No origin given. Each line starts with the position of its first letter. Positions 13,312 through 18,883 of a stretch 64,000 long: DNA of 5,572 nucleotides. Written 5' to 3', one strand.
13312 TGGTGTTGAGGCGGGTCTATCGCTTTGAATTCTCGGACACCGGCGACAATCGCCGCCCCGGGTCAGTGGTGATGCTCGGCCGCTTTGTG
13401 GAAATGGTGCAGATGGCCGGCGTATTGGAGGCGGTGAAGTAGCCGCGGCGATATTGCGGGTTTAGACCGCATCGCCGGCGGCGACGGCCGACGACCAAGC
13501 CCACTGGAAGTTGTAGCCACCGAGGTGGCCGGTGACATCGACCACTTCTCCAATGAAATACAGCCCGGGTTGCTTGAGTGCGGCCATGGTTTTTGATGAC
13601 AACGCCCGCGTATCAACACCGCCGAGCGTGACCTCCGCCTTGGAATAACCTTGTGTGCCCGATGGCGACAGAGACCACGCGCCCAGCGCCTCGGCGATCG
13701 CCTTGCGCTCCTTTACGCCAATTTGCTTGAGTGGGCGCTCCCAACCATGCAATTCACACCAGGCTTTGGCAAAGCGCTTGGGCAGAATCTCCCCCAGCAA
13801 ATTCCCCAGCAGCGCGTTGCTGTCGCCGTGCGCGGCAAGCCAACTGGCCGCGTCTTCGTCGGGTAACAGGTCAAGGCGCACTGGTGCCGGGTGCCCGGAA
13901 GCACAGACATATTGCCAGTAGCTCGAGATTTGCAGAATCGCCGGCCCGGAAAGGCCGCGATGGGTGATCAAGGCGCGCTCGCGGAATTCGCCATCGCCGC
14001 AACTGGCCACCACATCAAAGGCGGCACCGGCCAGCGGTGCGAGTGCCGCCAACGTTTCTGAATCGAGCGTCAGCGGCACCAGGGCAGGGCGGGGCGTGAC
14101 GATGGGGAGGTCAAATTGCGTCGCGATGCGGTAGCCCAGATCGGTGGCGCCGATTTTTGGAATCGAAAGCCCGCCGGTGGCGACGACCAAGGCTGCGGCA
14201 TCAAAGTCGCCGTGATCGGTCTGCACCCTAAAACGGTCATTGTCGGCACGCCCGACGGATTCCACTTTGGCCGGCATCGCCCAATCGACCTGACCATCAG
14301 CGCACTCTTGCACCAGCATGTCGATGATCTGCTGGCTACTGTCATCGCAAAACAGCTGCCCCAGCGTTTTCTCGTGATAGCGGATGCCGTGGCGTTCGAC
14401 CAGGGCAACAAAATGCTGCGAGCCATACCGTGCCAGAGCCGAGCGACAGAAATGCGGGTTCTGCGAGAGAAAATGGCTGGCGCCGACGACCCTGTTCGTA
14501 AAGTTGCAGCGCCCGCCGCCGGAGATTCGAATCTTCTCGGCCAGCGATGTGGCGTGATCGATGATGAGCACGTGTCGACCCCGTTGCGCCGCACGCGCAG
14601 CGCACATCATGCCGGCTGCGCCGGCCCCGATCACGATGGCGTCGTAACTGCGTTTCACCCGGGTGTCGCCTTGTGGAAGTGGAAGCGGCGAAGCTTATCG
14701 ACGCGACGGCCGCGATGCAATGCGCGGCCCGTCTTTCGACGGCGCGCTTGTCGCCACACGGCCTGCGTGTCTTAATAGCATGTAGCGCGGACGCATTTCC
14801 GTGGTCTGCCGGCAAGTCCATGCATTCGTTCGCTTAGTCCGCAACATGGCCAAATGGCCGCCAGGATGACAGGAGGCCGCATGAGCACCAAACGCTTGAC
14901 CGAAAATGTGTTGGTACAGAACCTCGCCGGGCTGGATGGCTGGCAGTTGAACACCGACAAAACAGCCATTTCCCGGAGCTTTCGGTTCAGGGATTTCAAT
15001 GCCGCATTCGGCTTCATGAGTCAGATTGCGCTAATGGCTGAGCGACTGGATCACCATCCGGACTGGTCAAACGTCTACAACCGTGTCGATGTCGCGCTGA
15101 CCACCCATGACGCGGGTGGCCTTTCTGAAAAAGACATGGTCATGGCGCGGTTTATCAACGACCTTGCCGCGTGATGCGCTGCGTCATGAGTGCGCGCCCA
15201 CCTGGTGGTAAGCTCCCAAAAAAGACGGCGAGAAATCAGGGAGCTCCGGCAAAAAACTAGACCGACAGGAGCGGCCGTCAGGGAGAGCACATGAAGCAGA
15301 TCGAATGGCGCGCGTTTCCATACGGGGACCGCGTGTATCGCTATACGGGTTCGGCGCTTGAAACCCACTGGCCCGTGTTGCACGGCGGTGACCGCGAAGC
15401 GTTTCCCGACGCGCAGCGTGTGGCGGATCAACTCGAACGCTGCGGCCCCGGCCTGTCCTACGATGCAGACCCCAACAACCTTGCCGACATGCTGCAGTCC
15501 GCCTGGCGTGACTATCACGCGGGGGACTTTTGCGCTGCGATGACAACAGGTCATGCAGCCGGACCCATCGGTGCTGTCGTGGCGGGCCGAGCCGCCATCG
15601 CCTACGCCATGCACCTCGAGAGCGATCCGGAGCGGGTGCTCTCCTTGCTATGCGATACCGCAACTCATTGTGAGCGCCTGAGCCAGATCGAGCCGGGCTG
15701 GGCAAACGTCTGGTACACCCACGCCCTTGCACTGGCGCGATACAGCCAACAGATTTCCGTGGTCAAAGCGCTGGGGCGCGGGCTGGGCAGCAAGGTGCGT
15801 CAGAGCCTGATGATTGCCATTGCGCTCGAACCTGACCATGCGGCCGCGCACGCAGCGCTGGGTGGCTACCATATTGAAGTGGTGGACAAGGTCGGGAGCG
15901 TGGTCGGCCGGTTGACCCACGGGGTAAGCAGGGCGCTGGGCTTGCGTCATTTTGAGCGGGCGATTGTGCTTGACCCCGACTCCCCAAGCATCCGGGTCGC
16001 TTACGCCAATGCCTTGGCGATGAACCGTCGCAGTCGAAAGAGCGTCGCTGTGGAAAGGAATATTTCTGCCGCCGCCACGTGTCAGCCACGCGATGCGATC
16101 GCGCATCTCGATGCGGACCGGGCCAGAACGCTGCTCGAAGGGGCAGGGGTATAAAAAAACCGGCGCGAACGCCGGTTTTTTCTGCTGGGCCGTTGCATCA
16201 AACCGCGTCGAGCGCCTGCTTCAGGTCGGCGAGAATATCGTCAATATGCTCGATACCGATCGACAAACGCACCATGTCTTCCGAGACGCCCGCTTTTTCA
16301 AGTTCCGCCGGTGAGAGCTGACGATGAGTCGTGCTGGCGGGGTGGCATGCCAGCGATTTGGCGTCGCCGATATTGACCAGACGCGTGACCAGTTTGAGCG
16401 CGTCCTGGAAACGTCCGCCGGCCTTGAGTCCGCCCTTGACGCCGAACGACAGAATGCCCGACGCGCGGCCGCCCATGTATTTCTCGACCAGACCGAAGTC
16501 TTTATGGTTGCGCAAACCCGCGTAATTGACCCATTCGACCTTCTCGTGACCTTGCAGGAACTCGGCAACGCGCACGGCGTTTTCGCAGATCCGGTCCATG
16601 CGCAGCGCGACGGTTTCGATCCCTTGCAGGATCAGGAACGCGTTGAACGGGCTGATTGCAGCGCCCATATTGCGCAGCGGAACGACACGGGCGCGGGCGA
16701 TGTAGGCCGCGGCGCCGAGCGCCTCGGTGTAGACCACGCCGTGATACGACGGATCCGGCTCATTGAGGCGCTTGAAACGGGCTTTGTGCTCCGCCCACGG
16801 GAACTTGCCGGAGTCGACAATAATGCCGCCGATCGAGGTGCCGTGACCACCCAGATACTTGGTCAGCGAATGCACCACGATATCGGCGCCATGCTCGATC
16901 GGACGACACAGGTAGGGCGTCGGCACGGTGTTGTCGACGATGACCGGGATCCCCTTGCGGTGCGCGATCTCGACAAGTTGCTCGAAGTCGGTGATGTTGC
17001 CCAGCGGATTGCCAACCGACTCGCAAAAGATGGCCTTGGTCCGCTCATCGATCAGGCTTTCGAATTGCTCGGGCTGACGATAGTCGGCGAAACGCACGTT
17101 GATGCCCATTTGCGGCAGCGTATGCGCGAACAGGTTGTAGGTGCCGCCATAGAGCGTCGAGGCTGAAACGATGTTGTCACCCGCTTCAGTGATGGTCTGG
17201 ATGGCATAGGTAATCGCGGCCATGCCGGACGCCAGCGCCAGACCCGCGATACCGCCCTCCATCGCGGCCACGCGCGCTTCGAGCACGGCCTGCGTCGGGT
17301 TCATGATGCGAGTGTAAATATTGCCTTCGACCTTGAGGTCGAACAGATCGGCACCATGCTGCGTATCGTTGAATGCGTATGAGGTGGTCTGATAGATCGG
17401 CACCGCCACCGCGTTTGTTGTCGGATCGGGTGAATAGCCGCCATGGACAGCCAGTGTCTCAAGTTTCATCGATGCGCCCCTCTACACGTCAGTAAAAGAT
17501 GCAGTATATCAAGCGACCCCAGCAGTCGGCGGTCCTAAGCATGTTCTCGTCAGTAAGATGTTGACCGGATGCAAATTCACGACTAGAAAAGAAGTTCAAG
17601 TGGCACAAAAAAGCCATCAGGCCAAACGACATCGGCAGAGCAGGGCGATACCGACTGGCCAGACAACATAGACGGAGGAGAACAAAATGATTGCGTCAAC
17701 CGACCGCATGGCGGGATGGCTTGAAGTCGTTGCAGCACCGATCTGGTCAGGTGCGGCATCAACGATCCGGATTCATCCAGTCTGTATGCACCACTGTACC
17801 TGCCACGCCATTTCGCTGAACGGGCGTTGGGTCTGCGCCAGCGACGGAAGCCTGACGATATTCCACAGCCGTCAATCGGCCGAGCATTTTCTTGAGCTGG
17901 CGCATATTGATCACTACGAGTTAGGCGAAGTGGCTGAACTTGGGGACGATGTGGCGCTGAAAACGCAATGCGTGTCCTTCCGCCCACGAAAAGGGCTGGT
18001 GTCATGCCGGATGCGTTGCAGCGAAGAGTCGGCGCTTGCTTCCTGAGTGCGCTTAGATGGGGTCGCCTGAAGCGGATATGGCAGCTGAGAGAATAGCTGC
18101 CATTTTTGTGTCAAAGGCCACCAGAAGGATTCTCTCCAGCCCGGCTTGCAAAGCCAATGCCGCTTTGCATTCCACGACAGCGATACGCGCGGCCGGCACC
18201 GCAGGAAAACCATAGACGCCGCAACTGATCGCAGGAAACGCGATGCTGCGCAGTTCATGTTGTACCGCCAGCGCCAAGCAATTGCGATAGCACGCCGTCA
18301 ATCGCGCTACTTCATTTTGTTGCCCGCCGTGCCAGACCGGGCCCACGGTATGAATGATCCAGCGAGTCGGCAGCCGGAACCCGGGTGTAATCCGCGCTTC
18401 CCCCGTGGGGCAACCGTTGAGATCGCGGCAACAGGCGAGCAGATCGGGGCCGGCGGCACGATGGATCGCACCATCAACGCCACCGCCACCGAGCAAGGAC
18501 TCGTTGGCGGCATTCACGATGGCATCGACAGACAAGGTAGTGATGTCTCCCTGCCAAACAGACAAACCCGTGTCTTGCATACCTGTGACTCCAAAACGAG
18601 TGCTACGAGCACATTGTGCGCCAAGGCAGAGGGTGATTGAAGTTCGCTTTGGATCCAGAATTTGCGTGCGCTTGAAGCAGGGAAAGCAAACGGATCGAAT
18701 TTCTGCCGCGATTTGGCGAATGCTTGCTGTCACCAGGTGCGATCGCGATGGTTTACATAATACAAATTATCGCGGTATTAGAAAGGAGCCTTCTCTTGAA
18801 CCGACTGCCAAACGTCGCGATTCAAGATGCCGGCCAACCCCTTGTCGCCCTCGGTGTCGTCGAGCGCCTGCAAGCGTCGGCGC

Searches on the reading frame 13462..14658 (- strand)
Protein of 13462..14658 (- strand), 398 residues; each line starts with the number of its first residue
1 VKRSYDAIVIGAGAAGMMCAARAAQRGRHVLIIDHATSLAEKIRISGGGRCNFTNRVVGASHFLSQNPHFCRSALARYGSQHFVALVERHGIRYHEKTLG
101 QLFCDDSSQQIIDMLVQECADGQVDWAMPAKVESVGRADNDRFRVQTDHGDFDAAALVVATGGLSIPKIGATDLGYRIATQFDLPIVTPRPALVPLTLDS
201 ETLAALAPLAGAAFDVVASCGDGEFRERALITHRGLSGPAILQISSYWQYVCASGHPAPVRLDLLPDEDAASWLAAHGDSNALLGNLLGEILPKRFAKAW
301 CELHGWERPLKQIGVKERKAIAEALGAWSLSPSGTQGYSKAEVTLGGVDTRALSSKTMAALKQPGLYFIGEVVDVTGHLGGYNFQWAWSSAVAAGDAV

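Call 63: search_protein_families(library=pfam, proteins=[window:13462-14658:-])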
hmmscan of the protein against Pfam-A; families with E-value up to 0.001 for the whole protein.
window:13462-14658:- (398 aa): 11 families
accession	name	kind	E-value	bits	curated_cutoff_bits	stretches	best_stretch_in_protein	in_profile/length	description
PF03486.20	HI0933_like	-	3.3e-89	299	50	1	6-396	2-243/244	HI0933-like protein Rossmann domain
PF22780.1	HI0933_like_1st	-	5e-36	124.5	27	1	190-343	1-165/165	HI0933-like protein barrel and H2TH domain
PF13738.12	Pyr_redox_3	-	2e-10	40.9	30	1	123-169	95-140/305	Pyridine nucleotide-disulphide oxidoreductase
PF00890.30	FAD_binding_2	-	5.3e-09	36.2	20.4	1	6-58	1-53/414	FAD binding domain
PF07992.20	Pyr_redox_2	-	1.4e-07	31.7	26.1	1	5-164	1-110/291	Pyridine nucleotide-disulphide oxidoreductase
PF01266.30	DAO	-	2.3e-07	31.1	27.9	1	6-105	1-93/353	FAD dependent oxidoreductase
PF13450.12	NAD_binding_8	-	8.6e-07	29.6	21.9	1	9-39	1-31/68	NAD(P)-binding Rossmann-like domain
PF12831.13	FAD_oxidored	-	1.1e-05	25.4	27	1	6-147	1-126/416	FAD dependent oxidoreductase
PF05834.18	Lycopene_cycl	-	2.3e-05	24.1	23.4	0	6-39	1-36/380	Lycopene cyclase protein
PF01134.28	GIDA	-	3.3e-05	23.6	22.1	1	6-38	1-33/391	Glucose inhibited division protein A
PF13454.12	NAD_binding_9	-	0.00056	20.3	21.8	0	9-162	2-153/155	FAD-NAD(P)-binding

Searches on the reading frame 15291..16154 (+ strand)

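Call 63: search_protein_families(library=pfam, proteins=[window:15291-16154:+])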
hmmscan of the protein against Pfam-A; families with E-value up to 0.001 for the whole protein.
window:15291-16154:+ (287 aa): 1 family
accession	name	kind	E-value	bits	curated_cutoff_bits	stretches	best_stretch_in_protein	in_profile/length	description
PF13431.12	TPR_17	-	1.5e-05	25.4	24.4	0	221-251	2-32/34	Tetratricopeptide repeat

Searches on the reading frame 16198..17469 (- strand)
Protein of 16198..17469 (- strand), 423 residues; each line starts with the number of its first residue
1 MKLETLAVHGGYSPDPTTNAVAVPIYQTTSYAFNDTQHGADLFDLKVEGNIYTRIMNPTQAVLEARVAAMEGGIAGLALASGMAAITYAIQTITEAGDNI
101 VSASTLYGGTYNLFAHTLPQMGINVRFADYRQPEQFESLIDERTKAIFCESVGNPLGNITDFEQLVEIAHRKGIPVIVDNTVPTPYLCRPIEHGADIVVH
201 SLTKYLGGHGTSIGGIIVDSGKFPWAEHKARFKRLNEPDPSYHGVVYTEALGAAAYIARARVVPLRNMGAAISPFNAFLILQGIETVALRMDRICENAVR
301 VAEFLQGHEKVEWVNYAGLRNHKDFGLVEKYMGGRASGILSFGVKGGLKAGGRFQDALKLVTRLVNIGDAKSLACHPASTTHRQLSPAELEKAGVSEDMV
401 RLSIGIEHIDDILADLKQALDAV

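Call 63: search_protein_families(library=pfam, proteins=[window:16198-17469:-])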
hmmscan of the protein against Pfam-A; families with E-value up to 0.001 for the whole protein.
window:16198-17469:- (423 aa): 5 families
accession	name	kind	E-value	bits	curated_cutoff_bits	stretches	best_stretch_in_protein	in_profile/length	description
PF01053.26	Cys_Met_Meta_PP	-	1.6e-137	458.5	27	1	4-420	1-380/381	Cys/Met metabolism PLP-dependent enzyme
PF00155.27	Aminotran_1_2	-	2.1e-09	37.5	19.7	1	76-224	68-236/361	Aminotransferase class I and II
PF00266.25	Aminotran_5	-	1.4e-08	34.6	21.5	1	85-213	76-210/371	Aminotransferase class-V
PF01041.23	DegT_DnrJ_EryC1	-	2e-08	34.3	19.8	1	57-179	23-145/360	DegT/DnrJ/EryC1/StrS aminotransferase family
PF02347.22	GDC-P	-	0.00027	20.4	26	1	85-201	142-255/429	Glycine cleavage system P-protein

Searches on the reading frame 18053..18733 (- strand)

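Call 63: search_protein_families(library=pfam, proteins=[window:18053-18733:-])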
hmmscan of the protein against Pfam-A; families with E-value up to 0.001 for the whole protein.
window:18053-18733:- (226 aa): 1 family
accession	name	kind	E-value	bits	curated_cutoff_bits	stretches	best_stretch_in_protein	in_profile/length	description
PF01661.27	Macro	-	2.4e-47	160.2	22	1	73-185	1-118/118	Macro domain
